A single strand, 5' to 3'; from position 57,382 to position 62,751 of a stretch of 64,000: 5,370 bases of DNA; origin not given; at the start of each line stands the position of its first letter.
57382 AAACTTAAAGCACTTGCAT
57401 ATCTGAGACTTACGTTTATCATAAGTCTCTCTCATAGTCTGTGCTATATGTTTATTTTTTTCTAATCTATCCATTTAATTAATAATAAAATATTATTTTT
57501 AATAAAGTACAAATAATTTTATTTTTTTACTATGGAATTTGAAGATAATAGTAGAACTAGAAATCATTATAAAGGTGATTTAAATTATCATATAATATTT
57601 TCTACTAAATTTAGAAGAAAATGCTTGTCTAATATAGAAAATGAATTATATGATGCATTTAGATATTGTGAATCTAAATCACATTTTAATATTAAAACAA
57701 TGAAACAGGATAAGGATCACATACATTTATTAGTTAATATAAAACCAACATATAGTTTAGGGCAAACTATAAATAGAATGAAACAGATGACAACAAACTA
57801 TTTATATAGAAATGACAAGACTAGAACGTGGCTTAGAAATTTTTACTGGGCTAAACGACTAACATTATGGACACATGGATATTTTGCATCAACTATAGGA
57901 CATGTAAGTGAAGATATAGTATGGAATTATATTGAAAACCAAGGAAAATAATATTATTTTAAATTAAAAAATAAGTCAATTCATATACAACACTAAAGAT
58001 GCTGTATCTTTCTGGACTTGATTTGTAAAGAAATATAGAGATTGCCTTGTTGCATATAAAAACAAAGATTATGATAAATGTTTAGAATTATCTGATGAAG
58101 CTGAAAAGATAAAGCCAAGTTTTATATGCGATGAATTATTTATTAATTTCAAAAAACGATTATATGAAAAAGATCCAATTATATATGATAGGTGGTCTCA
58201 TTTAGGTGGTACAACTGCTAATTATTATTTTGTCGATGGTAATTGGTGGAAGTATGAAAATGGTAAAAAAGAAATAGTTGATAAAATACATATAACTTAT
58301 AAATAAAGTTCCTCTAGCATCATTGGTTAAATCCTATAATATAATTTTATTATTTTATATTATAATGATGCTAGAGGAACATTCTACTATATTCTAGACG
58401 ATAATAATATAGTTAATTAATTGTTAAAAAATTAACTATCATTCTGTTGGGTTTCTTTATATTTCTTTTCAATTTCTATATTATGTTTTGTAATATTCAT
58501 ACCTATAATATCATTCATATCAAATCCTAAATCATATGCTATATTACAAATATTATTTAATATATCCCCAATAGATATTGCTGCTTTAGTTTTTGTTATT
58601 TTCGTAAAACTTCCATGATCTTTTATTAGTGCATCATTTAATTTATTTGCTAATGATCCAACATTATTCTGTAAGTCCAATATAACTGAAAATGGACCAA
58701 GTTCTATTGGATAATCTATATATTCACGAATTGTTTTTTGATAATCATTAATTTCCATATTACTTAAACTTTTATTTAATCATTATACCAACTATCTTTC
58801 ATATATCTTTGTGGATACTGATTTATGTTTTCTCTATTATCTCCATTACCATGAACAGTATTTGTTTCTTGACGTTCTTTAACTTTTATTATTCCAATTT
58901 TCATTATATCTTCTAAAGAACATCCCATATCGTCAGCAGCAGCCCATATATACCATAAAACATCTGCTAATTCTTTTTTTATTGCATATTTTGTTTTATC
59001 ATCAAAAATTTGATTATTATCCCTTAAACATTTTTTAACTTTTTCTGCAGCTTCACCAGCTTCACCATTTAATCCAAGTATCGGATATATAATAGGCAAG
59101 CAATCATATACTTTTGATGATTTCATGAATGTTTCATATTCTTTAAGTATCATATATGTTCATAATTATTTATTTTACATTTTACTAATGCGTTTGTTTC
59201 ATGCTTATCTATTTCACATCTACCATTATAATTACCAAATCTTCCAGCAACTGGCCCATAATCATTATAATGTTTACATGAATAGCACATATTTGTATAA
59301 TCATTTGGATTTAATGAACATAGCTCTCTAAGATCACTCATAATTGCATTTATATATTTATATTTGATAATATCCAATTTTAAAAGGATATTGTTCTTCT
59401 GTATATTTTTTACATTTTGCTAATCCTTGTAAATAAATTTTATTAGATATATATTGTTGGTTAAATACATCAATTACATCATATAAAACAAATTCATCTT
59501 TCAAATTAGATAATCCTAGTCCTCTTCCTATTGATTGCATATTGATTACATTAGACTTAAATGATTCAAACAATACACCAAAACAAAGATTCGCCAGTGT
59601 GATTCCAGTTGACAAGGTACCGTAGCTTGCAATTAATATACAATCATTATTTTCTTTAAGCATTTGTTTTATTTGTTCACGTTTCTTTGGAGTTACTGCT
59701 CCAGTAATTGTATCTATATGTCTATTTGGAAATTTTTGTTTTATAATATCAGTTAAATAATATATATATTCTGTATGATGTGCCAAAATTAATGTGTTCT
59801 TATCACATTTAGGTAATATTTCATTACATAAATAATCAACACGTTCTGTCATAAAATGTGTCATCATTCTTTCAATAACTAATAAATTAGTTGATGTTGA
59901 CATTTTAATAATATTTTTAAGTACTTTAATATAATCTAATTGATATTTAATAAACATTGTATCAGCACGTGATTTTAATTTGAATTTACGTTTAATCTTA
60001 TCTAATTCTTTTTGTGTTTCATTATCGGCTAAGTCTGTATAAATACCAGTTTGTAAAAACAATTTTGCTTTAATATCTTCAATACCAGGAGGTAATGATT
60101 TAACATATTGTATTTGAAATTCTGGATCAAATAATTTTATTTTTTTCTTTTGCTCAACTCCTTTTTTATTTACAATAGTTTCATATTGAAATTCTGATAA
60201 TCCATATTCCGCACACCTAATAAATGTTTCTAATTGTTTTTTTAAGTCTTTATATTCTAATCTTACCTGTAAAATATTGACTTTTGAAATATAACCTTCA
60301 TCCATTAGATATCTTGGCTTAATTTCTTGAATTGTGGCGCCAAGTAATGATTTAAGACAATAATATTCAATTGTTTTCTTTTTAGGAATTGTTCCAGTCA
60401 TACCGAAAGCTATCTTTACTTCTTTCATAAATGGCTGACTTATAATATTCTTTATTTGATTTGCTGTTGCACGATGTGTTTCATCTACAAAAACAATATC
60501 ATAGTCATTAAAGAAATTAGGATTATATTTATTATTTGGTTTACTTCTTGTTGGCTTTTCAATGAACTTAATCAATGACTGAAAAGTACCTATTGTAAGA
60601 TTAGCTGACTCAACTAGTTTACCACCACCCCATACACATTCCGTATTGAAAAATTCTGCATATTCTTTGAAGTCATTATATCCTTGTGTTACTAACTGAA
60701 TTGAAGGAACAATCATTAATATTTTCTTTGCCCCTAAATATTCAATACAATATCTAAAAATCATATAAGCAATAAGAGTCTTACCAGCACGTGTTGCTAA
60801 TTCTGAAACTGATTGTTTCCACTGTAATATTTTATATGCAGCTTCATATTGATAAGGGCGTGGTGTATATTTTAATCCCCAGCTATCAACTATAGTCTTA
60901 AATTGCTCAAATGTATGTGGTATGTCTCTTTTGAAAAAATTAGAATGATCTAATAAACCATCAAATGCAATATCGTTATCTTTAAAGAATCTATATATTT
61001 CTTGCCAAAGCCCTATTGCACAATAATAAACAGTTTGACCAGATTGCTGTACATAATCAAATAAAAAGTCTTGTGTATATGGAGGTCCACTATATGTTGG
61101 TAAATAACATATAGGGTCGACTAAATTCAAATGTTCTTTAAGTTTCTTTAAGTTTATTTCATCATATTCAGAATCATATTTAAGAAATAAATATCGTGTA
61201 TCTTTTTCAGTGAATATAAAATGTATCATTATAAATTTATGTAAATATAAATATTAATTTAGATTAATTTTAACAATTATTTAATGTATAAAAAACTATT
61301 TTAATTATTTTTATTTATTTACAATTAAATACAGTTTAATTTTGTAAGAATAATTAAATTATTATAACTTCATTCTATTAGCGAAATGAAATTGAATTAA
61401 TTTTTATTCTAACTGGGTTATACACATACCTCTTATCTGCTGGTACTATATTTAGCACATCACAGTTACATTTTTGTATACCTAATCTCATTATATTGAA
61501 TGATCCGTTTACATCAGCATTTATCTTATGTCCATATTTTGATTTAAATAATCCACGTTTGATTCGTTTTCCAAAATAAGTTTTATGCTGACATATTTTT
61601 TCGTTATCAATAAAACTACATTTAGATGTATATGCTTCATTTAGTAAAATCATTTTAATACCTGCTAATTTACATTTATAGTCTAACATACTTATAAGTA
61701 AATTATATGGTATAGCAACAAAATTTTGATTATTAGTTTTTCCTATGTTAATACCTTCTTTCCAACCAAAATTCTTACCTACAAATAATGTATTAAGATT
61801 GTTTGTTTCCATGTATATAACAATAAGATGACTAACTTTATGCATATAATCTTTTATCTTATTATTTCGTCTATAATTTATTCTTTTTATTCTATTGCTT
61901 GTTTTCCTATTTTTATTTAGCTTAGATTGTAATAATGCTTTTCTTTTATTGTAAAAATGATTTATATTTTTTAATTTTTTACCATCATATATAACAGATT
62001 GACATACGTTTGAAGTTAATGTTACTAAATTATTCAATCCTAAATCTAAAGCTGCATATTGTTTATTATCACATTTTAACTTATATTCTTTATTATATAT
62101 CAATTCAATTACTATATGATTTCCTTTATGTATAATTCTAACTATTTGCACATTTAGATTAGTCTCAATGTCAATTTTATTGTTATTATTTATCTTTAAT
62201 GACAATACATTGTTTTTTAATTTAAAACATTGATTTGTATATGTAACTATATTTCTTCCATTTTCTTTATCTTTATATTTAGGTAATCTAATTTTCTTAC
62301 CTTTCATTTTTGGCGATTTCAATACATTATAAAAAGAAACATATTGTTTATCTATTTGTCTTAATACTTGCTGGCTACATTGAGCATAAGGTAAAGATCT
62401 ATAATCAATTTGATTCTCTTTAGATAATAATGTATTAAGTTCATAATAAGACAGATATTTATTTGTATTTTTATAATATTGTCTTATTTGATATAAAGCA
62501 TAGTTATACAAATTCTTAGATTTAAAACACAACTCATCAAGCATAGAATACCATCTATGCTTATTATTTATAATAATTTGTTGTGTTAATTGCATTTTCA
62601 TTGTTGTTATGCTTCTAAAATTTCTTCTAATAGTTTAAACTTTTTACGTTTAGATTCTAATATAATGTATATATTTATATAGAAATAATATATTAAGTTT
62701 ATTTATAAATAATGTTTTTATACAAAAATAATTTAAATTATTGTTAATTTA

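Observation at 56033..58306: IS200/IS605 element (tnpA + tnpB) apparently inserted into a small gene, leaving two in-frame fragments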

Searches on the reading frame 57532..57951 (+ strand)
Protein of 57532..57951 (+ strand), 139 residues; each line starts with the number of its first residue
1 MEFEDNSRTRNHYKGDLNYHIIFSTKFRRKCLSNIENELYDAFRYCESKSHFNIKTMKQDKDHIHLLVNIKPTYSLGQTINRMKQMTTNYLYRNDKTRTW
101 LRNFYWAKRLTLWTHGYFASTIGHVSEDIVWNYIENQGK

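Call 3: search_protein_families(library=pfam, proteins=[window:57532-57951:+], max_evalue=0.01)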
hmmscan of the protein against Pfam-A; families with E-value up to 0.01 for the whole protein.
window:57532-57951:+ (139 aa): 1 family
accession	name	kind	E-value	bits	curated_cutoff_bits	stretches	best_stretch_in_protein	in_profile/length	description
PF01797.21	Y1_Tnp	-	3.3e-27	95.4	23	1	16-137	4-121/121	Transposase IS200 like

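Call 47: search_solved_structures(query=window:57532-57951:+, max_evalue=0.001, show_alignments=3)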
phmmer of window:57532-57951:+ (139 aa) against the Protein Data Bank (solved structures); distinct sequences matched with E-value up to 0.001: 8.
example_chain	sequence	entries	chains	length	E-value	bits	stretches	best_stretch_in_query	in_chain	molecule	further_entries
2a6m_A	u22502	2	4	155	1.9e-13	53.9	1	16-137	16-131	ISHp608 transposase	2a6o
2vhg_A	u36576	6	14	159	2e-13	53.8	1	16-137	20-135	TRANSPOSASE ORFA | Putative transposase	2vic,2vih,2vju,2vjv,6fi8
2ec2_A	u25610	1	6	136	5.7e-12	49.1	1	9-137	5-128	136aa long hypothetical transposase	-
2f4f_A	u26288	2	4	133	2.1e-11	47.3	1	10-137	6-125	Transposase, putative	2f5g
2fyx_A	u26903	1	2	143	3.9e-07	33.4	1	13-137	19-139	transposase, putative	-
2xm3_A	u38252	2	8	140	4.3e-07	33.3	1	13-137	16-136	TRANSPOSASE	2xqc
2xma_A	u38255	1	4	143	4.6e-07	33.2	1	13-137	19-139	TRANSPOSASE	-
2xo6_A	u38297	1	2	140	1.3e-06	31.7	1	13-137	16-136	TRANSPOSASE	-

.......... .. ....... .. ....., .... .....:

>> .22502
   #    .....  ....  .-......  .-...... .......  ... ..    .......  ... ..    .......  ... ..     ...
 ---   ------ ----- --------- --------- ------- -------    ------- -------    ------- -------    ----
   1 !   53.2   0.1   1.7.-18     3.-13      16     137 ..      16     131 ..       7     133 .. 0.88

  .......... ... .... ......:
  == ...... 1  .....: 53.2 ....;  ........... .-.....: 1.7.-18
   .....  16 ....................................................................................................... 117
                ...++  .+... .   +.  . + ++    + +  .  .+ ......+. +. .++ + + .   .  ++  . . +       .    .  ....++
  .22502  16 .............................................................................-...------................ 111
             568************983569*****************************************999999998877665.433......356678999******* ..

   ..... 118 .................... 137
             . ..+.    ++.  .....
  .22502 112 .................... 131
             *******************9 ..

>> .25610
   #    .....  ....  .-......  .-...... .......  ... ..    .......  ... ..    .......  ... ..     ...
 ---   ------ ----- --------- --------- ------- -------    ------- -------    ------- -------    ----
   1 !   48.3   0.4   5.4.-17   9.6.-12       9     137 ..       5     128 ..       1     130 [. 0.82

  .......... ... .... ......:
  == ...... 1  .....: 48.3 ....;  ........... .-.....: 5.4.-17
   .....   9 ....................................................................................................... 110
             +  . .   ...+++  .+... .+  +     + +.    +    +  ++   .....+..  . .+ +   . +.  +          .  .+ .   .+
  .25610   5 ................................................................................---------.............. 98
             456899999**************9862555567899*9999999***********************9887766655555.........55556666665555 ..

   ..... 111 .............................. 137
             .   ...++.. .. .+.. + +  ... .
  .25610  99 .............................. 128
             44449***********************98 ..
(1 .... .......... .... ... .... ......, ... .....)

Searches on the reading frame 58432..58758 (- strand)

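Call 3: search_protein_families(library=pfam, proteins=[window:58432-58758:-], max_evalue=0.01)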
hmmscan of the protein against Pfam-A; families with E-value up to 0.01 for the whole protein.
window:58432-58758:- (108 aa): 1 family
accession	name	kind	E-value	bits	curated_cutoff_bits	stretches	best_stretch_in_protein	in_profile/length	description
PF08761.16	dUTPase_2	-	0.0077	17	22.9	0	33-97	92-156/162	dUTPase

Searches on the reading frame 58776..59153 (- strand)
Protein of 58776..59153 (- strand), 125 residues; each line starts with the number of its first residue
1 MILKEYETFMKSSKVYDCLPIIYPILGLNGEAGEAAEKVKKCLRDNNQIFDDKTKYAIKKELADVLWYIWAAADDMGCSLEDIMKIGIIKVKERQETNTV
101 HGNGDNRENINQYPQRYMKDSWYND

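Call 3: search_protein_families(library=pfam, proteins=[window:58776-59153:-], max_evalue=0.01)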
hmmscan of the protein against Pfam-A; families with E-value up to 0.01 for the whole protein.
window:58776-59153:- (125 aa): 2 families
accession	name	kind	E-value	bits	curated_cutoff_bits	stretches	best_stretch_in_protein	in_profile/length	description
PF03819.22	MazG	-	6.7e-07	29.9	22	1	27-96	9-71/74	MazG nucleotide pyrophosphohydrolase domain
PF12643.12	MazG-like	-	0.0016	19.1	27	1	43-95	15-70/85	MazG-like family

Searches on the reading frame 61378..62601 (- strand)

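Call 22: search_protein_families(library=phrogs, proteins=[window:61378-62601:-], max_evalue=0.00001)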
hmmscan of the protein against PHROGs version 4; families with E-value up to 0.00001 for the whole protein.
window:61378-62601:- (407 aa): 2 families
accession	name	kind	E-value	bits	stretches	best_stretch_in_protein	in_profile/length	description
phrog_506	-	integration and excision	1e-46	160.9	1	1-379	4-369/403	transposase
phrog_12300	-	integration and excision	3.3e-12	47.2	1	153-374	33-241/286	transposase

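Call 23: search_protein_families(library=pfam, proteins=[window:61378-62601:-], max_evalue=0.001)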
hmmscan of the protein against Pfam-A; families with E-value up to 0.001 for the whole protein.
window:61378-62601:- (407 aa): 2 families
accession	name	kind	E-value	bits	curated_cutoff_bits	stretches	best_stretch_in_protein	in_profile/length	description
PF01385.25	OrfB_IS605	-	5.4e-20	72.2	30.5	1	178-280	14-119/120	Probable transposase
PF07282.18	Cas12f1-like_TNB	-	2.6e-12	47.2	26.3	1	300-370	2-60/60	Cas12f1-like, TNB domain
